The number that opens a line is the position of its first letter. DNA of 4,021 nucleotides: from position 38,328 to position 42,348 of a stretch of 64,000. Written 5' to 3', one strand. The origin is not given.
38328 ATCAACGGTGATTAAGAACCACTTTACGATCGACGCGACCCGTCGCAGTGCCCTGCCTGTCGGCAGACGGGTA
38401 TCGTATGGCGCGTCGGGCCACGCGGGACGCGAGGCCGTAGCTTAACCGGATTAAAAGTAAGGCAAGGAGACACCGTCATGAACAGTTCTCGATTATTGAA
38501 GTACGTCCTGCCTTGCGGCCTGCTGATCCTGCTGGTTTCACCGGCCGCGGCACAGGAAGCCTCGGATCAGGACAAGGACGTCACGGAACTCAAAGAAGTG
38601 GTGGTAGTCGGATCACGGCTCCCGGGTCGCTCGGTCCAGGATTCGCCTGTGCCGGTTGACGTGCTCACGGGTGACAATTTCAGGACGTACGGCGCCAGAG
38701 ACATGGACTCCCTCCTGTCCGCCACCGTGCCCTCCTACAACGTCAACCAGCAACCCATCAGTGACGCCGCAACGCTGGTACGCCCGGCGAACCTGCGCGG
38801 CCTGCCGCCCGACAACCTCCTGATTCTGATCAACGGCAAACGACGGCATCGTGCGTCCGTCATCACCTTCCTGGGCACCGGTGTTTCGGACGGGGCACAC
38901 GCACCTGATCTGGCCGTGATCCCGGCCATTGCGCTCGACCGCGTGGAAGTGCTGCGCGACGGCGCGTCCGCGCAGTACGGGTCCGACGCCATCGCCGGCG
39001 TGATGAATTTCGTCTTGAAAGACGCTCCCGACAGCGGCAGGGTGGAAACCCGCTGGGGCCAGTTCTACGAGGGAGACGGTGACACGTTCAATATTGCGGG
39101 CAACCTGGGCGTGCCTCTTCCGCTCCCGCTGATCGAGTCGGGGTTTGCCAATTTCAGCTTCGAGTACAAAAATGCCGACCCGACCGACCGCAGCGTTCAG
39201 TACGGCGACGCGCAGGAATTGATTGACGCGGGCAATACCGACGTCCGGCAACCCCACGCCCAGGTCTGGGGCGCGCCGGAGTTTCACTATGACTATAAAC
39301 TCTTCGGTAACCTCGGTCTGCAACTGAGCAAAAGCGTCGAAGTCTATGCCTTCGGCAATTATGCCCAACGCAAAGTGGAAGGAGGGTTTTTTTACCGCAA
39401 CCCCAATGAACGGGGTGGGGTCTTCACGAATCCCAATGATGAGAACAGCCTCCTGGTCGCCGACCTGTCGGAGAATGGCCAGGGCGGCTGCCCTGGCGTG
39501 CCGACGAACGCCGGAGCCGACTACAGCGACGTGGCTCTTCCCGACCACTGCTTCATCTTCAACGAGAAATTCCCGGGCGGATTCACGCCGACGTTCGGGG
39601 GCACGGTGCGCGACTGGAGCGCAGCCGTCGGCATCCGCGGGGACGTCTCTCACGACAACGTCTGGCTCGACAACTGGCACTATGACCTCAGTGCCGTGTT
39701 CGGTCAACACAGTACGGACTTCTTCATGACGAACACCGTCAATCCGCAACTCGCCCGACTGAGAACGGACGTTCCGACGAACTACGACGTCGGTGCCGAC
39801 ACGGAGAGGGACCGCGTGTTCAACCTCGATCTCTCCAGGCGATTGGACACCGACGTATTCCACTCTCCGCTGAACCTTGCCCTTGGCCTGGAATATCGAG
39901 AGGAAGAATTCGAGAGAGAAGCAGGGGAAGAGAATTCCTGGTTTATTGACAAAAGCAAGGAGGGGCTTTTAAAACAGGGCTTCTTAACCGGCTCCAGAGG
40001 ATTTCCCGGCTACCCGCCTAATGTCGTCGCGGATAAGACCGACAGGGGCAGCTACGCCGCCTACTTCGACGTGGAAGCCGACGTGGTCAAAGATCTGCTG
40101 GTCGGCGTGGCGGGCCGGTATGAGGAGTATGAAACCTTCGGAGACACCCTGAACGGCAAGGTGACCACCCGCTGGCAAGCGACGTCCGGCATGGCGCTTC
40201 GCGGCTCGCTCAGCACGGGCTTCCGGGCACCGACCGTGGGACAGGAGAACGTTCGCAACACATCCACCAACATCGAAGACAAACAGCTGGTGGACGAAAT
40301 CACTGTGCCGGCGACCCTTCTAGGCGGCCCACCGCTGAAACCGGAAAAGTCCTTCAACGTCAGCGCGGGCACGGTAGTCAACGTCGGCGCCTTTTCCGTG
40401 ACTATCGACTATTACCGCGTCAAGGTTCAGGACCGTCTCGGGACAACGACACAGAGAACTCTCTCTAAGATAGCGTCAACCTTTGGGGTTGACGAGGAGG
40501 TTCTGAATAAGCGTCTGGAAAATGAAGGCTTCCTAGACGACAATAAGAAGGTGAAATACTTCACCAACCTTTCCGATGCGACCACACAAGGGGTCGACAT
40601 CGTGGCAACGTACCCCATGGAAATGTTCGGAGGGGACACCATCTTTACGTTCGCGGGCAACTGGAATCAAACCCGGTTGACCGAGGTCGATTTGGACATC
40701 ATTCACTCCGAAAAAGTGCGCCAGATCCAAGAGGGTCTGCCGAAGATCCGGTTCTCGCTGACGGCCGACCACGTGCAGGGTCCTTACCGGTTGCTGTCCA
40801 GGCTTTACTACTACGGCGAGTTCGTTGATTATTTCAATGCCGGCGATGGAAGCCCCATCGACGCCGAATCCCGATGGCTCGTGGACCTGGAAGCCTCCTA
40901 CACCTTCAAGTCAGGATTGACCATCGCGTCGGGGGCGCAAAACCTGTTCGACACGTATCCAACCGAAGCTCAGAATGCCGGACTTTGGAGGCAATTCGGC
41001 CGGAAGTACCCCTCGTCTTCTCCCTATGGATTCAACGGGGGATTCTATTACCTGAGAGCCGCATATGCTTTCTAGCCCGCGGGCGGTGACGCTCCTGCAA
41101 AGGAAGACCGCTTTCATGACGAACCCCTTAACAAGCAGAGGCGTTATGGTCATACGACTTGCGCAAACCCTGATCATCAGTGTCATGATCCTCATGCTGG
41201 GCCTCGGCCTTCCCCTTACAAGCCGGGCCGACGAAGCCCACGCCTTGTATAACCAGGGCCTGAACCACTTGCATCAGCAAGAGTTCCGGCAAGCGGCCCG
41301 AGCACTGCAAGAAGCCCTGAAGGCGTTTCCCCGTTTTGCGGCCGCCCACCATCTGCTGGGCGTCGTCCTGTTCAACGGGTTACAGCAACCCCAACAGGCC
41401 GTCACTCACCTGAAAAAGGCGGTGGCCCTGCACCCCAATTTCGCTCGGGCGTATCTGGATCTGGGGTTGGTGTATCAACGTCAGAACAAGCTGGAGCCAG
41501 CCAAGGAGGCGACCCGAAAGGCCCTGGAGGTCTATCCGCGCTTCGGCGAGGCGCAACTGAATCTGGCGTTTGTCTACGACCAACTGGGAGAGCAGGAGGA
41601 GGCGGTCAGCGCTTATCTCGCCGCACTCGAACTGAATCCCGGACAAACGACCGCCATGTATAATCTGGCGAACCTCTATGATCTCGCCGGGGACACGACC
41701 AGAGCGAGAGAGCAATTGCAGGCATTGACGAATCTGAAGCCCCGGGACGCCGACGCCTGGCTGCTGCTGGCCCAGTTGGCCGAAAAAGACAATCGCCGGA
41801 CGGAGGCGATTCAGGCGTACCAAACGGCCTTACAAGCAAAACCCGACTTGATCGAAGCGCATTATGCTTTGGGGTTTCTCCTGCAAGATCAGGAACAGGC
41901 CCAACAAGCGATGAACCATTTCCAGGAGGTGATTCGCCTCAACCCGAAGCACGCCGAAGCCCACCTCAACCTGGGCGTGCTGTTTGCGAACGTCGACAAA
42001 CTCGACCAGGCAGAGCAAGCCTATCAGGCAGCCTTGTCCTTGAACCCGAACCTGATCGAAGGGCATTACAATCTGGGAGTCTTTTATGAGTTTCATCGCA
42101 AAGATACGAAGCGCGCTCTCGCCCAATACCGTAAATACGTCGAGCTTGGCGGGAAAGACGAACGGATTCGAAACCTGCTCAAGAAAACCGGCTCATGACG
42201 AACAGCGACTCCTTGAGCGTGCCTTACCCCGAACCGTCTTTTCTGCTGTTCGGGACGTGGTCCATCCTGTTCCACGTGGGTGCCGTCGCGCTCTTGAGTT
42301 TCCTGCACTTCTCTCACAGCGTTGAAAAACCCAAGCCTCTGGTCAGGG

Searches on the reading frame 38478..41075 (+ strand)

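Call 25: search_protein_families(library=pfam, proteins=[window:38478-41075:+])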
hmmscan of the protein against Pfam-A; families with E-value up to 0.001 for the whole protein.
window:38478-41075:+ (865 aa): 2 families
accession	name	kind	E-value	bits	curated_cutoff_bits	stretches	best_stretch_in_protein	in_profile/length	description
PF00593.30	TonB_dep_Rec_b-barrel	-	1.5e-33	117.8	27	1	377-823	58-436/436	TonB dependent receptor-like, beta-barrel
PF07715.20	Plug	-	9.1e-18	65.2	23.9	1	53-175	2-107/107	TonB-dependent Receptor Plug Domain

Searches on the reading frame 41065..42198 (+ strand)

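Call 25: search_protein_families(library=pfam, proteins=[window:41065-42198:+])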
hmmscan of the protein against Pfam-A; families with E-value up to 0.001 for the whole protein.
window:41065-42198:+ (377 aa): 27 families (the best 25 are shown)
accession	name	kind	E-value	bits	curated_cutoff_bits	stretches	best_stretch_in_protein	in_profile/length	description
PF13414.12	TPR_11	-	1.3e-44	150.1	26.8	5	246-276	11-41/42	TPR repeat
PF07719.23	TPR_2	-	7.4e-42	138.5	27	6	297-329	1-33/34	Tetratricopeptide repeat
PF00515.34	TPR_1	-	7.2e-41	136.8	27.8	4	297-329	1-33/34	Tetratricopeptide repeat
PF13431.12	TPR_17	-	9.9e-40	131.9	24.4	3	183-216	1-34/34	Tetratricopeptide repeat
PF13181.12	TPR_8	-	5.9e-39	129.3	25.7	4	162-192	2-32/34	Tetratricopeptide repeat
PF13432.12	TPR_16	-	3.5e-36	123.7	32.7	4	199-261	1-63/65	Tetratricopeptide repeat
PF14559.12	TPR_19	-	8.7e-30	103.3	25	4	179-238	9-68/68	Tetratricopeptide repeat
PF13174.12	TPR_6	-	5.4e-29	99.3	26.3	0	197-223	2-28/33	Tetratricopeptide repeat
PF13428.12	TPR_14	-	7.9e-29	97.6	23.5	3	162-204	2-44/44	Tetratricopeptide repeat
PF13424.12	TPR_12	-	2.9e-21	75.9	30.1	2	92-158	3-76/77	Tetratricopeptide repeat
PF23914.1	TPR_CcmH_CycH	-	6.7e-19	68.7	42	3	225-328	46-152/158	Cytochrome c-type biogenesis protein H TPR domain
PF13371.12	TPR_9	-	1.2e-14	54.5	35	0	176-239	10-73/73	Tetratricopeptide repeat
PF12895.13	ANAPC3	-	8.6e-12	45.6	27.2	1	180-254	8-81/82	Anaphase-promoting complex, cyclosome, subunit 3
PF24575.1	TPR_Slam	-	1.6e-11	44.9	35.2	1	265-317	49-101/104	Surface lipoprotein assembly modifier, N-terminal TPR repeats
PF25063.1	ARM_TT21_C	-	8.2e-11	42.6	35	2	176-293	36-159/209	Tetratricopeptide repeat protein 21 C-terminal ARM domain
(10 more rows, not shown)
